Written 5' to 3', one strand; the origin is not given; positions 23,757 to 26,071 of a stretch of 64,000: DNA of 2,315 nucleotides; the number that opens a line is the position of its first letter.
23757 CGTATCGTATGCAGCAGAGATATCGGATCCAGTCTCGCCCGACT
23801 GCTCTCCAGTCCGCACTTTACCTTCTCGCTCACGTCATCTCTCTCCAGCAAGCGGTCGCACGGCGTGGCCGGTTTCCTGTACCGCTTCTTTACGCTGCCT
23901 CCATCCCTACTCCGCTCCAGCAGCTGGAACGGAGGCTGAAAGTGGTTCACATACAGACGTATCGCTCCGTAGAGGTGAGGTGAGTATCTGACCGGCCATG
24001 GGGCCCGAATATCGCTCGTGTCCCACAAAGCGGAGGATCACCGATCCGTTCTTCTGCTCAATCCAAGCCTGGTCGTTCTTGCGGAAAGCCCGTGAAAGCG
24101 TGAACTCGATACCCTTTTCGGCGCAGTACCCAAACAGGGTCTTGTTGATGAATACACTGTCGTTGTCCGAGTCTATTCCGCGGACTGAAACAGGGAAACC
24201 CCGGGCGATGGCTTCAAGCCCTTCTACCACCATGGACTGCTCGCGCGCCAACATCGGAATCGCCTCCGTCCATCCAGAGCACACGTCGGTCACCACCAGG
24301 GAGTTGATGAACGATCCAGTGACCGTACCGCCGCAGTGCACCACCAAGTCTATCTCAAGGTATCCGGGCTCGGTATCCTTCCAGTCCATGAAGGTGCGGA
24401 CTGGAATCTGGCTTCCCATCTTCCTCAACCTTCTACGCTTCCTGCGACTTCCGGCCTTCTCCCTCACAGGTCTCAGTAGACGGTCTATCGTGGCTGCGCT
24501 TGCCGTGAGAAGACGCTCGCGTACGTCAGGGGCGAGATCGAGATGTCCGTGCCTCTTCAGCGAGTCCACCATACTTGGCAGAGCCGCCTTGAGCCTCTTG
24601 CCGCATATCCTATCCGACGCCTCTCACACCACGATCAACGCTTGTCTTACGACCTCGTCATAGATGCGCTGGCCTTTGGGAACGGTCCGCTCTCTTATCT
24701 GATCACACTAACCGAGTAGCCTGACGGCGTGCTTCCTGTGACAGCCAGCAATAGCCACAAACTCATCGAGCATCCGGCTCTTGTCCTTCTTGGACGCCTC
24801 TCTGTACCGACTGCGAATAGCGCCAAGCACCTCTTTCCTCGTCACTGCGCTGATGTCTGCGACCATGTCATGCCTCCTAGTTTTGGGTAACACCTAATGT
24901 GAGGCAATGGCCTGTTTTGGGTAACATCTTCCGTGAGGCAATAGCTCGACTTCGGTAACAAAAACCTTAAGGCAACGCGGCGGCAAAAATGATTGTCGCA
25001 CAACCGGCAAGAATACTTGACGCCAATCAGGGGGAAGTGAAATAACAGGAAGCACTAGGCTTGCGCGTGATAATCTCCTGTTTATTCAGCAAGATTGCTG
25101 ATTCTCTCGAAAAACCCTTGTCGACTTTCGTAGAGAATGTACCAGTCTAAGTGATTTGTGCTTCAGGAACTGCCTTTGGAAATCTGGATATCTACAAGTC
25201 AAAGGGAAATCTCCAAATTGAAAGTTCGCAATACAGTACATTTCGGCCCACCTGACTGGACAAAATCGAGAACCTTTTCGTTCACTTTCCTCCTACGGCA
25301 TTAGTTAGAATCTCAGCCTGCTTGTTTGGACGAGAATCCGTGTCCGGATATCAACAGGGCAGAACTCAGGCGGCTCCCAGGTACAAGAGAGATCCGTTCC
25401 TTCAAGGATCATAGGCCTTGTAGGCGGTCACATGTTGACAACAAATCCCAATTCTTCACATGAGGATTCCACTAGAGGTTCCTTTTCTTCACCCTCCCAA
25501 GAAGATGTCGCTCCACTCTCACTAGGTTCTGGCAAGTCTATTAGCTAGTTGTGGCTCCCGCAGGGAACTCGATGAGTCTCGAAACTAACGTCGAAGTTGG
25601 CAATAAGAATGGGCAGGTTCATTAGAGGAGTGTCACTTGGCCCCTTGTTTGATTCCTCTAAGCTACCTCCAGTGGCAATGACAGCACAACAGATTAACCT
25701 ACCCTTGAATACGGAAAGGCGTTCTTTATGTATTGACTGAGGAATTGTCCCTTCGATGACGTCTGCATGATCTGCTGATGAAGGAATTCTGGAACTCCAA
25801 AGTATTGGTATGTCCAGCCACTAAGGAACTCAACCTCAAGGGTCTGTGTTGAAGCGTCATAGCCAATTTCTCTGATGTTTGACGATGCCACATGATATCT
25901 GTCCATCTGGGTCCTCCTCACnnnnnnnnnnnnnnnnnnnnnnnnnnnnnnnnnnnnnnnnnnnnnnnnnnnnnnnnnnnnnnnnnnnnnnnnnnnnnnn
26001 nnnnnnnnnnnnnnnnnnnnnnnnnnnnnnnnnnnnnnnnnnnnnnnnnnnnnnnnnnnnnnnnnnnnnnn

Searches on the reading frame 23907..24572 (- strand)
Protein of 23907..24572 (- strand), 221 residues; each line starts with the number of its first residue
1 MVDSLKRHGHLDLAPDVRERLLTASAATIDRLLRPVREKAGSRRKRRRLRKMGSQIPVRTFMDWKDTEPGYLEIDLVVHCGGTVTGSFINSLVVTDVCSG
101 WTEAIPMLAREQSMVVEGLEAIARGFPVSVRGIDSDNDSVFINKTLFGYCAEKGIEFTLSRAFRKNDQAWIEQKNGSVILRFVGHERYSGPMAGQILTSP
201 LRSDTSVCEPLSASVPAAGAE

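Call 91: search_protein_families(library=pfam, proteins=[window:23907-24572:-], max_evalue=0.001)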
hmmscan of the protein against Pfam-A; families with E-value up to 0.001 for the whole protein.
window:23907-24572:- (221 aa): 1 family
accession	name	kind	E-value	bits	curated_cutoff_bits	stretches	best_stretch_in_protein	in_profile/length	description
PF00665.32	rve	-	2.4e-09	37.8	32.6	1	69-163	5-100/102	Integrase core domain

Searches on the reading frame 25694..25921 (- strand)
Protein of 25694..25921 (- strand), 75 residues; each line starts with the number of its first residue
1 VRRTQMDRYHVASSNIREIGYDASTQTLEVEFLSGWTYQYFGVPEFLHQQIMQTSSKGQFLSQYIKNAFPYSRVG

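Call 7: search_protein_families(library=pfam, proteins=[window:25694-25921:-], max_evalue=0.01)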
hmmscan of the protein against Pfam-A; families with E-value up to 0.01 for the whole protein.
window:25694-25921:- (75 aa): 1 family
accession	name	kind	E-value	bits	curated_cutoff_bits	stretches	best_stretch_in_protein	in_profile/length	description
PF13619.11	KTSC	-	3e-23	81.8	25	1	13-69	2-58/58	KTSC domain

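Call 9: search_protein_families(library=padloc, proteins=[window:25694-25921:-], max_evalue=0.001)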
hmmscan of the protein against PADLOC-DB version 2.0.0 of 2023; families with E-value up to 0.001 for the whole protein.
window:25694-25921:- (75 aa): 0 families

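Call 63: predict_structure(alignment_id=A5)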
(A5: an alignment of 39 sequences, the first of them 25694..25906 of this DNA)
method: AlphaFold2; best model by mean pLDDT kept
length: 70 residues; sequences in the alignment: 39
mean_pLDDT: 95.1   pTM: 0.82
mean pLDDT of the five models: 95.1, 94.6, 92.9, 92.4, 91.8
residues with pLDDT >= 90: 66; 70-90: 4; 50-70: 0; < 50: 0
segments of 3 or more residues with pLDDT < 50: none
pLDDT, mean of each block of 10 residues (from residue 1): 92 97 96 97 96 96 93
secondary structure, 60 per line:
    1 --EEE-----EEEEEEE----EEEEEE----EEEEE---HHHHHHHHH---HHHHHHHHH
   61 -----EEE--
elements in order: E3-5 E11-17 E22-27 E32-36 H40-48 H52-60 E66-68

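Call 65: fold_search(model_id=the predicted structure, library=pdb)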
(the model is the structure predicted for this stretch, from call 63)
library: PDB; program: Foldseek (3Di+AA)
matches with E <= 10: 225; with E <= 0.001: 13
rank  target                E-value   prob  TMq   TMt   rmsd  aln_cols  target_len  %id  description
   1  7x8c_B                4.0e-08  1.00  0.96  0.96   1.1        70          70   40  Crystal structure of a KTSC family protein from Euryarchaeon Methanolobus vulcani (released 2022-08-17)
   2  7x8c_A                6.1e-08  1.00  0.95  0.96   0.7        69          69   39  Crystal structure of a KTSC family protein from Euryarchaeon Methanolobus vulcani (released 2022-08-17)
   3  4rgi                  3.4e-07  1.00  0.92  0.91   1.1        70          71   46  Crystal Structure of KTSC Domain Protein YPO2434 from Yersinia pestis (released 2014-12-31)
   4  8wld_L                4.4e-06  1.00  0.90  0.10   1.2        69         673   45  Cryo-EM structure of SIR2/HerA antiphage complex (released 2024-09-11)
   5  8wof_B                5.0e-06  1.00  0.89  0.13   1.3        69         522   45  Cryo-EM structure of SIR2/HerA complex (released 2024-09-11)
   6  8wld_D                6.0e-06  1.00  0.89  0.10   1.3        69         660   45  Cryo-EM structure of SIR2/HerA antiphage complex (released 2024-09-11)
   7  8wiv_M                1.7e-05  1.00  0.86  0.10   1.3        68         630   46  Cryo-EM structure of a bacterial protein (released 2024-09-11)
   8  8wld_M                1.8e-05  1.00  0.90  0.10   1.2        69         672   45  Cryo-EM structure of SIR2/HerA antiphage complex (released 2024-09-11)
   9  8wiv_O                3.7e-05  1.00  0.87  0.10   1.3        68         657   46  Cryo-EM structure of a bacterial protein (released 2024-09-11)
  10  8wj3_N                4.4e-05  1.00  0.88  0.12   1.3        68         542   46  Cryo-EM structure of a bacterial protein (released 2024-09-11)
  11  8wiv_D                2.6e-04  1.00  0.76  0.10   1.7        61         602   48  Cryo-EM structure of a bacterial protein (released 2024-09-11)
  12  8wiv_L                2.9e-04  1.00  0.87  0.10   1.5        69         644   45  Cryo-EM structure of a bacterial protein (released 2024-09-11)
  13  8wld_N                7.4e-04  1.00  0.73  0.09   1.2        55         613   47  Cryo-EM structure of SIR2/HerA antiphage complex (released 2024-09-11)
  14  2o2l_D                6.7e-01  0.25  0.38  0.29  10.6        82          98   17  Crystal structure of human heat-labile enterotoxin in complex with a blood group A antigen analog (released 2007-08-14)
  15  9jrv_A                8.0e-01  0.63  0.39  0.20   2.9        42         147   17  Pilin PilA from Burkholderia cenocepacia (released 2025-10-01)
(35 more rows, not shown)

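Call 68: search_protein_families(library=phrogs, proteins=[window:25694-25906:-], max_evalue=0.001)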
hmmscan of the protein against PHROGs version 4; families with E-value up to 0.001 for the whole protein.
window:25694-25906:- (70 aa): 2 families
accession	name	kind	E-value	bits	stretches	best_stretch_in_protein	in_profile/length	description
phrog_3292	-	unknown function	1.1e-14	55.5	1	1-66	108-173/436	-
phrog_8113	-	unknown function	8.8e-12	46.5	1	8-69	19-80/144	-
